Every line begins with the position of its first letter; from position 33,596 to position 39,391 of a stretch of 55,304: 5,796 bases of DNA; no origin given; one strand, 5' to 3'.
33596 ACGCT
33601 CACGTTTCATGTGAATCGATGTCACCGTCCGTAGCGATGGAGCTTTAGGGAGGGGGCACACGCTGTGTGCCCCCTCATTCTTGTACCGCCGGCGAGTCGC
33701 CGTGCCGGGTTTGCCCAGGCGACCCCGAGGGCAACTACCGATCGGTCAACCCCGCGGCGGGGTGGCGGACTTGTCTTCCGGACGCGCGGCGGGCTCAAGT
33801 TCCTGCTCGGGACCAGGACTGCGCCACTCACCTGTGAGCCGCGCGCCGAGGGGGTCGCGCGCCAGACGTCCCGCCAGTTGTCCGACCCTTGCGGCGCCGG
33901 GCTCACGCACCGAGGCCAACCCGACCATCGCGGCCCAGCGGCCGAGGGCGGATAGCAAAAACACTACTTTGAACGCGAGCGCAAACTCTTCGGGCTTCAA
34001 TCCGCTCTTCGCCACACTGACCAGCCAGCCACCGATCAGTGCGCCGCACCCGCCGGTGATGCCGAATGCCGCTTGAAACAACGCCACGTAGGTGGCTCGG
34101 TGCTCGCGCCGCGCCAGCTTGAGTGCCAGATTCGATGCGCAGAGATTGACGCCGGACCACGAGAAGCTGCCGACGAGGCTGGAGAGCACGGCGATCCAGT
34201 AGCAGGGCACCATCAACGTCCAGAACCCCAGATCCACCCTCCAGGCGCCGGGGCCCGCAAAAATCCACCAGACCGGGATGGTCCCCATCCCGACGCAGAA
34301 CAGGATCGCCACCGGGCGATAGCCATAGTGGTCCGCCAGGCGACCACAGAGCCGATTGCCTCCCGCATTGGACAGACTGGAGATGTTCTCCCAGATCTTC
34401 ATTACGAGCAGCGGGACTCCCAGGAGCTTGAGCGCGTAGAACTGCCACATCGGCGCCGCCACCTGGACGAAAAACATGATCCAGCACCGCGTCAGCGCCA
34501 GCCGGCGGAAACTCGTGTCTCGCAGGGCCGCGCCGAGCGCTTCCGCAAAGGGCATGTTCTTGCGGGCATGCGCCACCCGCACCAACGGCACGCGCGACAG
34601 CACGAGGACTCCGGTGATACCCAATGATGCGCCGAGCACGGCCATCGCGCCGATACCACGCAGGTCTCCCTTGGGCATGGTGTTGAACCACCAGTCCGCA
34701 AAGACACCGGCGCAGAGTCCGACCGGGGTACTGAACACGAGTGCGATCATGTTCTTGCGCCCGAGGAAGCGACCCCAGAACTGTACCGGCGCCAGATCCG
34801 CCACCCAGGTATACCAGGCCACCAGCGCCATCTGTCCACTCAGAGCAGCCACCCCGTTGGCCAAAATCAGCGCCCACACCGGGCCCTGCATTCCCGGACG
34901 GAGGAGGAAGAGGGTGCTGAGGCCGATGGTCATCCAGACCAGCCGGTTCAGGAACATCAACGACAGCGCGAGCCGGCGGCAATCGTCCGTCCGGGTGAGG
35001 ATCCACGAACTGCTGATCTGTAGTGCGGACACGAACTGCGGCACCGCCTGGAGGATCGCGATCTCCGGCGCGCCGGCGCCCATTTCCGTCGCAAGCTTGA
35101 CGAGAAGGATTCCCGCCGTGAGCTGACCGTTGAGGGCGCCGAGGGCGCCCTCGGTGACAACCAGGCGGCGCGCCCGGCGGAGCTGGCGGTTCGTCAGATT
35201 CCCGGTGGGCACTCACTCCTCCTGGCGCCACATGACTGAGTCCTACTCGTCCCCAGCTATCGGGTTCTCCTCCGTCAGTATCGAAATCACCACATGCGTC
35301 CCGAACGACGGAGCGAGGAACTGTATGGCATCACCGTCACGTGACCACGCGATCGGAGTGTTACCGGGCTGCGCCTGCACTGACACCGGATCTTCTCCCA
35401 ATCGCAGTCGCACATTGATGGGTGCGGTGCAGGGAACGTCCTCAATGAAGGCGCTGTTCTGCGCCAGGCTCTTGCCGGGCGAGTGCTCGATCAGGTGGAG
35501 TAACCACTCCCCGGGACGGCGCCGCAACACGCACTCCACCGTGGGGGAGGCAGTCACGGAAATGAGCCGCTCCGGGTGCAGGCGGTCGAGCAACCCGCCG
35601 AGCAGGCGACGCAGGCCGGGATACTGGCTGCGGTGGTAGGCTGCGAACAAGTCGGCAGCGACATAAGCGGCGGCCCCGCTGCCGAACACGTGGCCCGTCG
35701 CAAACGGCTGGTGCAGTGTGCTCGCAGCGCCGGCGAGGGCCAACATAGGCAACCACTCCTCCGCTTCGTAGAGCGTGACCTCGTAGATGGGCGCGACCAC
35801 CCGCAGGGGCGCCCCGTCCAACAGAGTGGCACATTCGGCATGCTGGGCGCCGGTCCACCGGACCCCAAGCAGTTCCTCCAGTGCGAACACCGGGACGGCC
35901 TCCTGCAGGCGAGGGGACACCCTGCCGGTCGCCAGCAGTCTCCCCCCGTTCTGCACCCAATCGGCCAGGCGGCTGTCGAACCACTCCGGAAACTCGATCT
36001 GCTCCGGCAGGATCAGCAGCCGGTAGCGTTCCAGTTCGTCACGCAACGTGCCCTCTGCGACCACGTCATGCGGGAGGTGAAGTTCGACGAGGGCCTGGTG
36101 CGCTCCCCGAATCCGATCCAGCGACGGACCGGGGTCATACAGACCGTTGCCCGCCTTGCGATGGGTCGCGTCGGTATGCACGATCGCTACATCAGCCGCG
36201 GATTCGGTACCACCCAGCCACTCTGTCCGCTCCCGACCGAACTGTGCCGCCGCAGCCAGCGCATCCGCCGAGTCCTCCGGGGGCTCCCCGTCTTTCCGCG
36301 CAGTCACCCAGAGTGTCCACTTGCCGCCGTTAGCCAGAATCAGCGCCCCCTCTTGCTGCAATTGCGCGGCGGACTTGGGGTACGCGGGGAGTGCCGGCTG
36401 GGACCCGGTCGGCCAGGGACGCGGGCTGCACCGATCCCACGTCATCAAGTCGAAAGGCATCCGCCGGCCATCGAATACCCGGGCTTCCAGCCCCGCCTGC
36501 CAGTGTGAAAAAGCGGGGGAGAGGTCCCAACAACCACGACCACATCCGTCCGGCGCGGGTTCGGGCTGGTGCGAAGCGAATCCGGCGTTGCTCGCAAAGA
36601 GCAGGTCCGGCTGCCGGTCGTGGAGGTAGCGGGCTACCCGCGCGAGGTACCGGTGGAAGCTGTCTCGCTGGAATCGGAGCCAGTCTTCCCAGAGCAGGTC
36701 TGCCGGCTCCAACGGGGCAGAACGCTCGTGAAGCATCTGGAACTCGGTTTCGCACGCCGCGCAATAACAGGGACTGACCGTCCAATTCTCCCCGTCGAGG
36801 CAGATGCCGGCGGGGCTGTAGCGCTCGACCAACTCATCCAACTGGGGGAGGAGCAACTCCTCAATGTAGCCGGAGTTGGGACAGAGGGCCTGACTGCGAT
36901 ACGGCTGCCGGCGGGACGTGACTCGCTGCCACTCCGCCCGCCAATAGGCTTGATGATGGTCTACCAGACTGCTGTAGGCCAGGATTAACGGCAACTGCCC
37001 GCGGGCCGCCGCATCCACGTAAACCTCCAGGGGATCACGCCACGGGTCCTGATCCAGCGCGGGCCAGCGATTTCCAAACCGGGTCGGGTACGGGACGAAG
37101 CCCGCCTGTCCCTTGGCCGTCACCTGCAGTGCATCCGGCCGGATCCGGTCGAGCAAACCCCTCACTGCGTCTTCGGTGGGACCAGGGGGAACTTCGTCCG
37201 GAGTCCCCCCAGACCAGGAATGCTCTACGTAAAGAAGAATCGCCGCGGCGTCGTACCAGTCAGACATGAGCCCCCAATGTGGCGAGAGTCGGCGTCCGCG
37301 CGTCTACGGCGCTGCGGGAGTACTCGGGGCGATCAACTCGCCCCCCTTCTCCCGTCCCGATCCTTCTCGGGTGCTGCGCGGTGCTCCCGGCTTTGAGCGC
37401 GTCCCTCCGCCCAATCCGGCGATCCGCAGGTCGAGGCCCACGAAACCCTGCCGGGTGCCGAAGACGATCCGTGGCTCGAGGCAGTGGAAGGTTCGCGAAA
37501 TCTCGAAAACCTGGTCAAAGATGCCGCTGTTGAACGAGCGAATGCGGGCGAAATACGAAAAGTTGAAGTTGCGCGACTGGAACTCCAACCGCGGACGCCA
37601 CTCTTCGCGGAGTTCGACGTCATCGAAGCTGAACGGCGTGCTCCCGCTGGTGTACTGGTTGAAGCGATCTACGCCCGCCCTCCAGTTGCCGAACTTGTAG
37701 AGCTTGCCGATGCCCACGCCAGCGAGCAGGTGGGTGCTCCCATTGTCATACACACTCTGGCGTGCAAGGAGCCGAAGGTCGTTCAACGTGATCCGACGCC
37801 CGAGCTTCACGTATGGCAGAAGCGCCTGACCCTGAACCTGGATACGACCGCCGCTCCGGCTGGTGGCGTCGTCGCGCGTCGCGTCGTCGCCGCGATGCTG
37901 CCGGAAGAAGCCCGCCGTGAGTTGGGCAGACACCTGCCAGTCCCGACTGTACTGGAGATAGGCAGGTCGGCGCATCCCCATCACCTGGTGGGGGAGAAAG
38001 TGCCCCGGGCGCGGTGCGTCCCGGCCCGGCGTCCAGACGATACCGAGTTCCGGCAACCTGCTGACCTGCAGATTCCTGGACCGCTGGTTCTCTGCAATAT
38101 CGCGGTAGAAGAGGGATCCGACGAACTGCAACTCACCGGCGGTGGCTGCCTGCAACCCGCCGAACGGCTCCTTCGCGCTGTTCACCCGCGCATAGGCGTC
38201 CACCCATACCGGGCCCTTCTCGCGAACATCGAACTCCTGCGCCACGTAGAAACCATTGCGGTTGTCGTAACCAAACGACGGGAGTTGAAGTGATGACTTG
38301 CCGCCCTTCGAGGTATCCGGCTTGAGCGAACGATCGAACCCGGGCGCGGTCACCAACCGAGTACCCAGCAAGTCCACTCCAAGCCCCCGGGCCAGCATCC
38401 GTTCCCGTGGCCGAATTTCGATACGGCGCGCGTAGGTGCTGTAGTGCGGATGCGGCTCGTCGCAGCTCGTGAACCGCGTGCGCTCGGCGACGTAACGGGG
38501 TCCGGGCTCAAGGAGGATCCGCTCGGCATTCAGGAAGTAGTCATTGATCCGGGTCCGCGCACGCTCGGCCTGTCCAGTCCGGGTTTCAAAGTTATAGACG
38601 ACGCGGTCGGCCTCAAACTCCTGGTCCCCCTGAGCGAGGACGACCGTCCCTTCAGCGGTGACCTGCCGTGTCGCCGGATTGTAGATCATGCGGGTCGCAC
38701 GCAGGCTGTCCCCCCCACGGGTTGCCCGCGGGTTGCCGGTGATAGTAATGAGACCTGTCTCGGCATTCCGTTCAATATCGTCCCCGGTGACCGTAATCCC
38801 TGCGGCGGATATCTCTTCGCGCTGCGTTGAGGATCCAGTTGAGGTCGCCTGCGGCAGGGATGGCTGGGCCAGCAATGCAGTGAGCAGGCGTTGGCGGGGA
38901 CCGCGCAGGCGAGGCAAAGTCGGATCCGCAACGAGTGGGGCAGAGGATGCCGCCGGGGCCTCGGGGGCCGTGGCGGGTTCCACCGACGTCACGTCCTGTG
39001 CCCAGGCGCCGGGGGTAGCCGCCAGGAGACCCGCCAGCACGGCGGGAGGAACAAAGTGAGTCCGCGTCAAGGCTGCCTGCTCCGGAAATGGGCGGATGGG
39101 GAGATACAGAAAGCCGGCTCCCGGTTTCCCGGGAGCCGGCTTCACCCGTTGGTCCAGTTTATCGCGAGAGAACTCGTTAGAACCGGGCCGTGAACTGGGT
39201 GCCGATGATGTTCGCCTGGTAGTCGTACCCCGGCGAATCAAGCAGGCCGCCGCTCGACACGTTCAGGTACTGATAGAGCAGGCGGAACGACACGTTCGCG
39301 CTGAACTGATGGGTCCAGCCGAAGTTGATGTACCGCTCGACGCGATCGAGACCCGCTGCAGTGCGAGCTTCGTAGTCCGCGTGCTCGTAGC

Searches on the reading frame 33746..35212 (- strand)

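Call 8: search_protein_families(library=pfam, proteins=[window:33746-35212:-], max_evalue=0.001)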
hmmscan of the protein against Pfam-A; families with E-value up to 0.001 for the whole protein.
window:33746-35212:- (488 aa): 1 family
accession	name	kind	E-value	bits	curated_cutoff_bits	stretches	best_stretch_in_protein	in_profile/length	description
PF07690.21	MFS_1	-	8.8e-10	38.5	33.4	2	26-363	9-323/347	Major Facilitator Superfamily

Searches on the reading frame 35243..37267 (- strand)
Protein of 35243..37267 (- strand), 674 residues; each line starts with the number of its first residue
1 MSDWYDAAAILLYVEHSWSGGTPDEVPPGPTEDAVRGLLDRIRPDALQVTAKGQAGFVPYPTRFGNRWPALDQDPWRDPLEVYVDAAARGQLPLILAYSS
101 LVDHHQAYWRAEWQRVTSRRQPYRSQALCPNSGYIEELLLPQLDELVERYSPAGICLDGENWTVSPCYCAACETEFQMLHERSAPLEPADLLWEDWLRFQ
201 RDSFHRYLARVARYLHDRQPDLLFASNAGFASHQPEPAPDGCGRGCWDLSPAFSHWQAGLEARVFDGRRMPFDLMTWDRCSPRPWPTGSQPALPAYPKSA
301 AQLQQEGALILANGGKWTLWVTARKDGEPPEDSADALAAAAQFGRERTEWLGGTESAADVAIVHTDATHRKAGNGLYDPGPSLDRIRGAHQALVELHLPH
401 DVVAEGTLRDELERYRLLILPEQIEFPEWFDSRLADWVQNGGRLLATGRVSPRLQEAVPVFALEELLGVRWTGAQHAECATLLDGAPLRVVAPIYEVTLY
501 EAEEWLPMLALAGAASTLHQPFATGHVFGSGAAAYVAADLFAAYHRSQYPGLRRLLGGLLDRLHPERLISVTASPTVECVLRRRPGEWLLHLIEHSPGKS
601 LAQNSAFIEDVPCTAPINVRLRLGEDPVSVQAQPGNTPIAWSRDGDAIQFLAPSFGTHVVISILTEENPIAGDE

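Call 8: search_protein_families(library=pfam, proteins=[window:35243-37267:-], max_evalue=0.001)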
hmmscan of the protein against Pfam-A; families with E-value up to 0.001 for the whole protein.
window:35243-37267:- (674 aa): 3 families
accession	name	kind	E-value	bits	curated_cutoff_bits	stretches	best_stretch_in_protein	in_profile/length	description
PF01120.23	Alpha_L_fucos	-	4.2e-09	36.7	25.2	1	49-163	113-215/345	Alpha-L-fucosidase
PF08532.16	Glyco_hydro_42M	-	9e-08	32.3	25.8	1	383-543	29-191/207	Beta-galactosidase trimerisation domain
PF14871.12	GHL6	-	2.4e-07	31.5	35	1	39-158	9-131/132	Hypothetical glycosyl hydrolase 6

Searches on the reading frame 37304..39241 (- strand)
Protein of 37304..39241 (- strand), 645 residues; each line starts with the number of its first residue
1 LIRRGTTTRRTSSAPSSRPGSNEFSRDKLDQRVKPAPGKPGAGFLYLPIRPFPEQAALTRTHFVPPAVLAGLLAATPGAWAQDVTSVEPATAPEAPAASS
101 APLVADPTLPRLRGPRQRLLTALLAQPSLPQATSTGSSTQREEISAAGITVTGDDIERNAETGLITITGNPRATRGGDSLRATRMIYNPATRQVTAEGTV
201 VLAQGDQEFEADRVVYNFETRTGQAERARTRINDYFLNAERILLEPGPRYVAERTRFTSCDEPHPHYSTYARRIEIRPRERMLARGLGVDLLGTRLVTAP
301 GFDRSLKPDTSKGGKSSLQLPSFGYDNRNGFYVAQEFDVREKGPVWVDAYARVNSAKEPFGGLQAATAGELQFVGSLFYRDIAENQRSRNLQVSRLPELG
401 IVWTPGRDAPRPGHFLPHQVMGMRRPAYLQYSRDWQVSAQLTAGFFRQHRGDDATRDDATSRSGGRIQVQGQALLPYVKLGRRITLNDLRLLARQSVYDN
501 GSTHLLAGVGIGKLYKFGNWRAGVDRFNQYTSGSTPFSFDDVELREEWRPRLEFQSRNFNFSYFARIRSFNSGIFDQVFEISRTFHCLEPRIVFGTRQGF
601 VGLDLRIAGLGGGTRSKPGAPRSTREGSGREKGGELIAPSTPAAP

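Call 8: search_protein_families(library=pfam, proteins=[window:37304-39241:-], max_evalue=0.001)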
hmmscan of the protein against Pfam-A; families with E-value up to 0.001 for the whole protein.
window:37304-39241:- (645 aa): 1 family
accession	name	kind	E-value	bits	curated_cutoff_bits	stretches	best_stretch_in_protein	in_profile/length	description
PF03968.19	LptD_N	-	1.1e-06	29.3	20.4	0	136-191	54-111/113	LptA/(LptD N-terminal domain) LPS transport protein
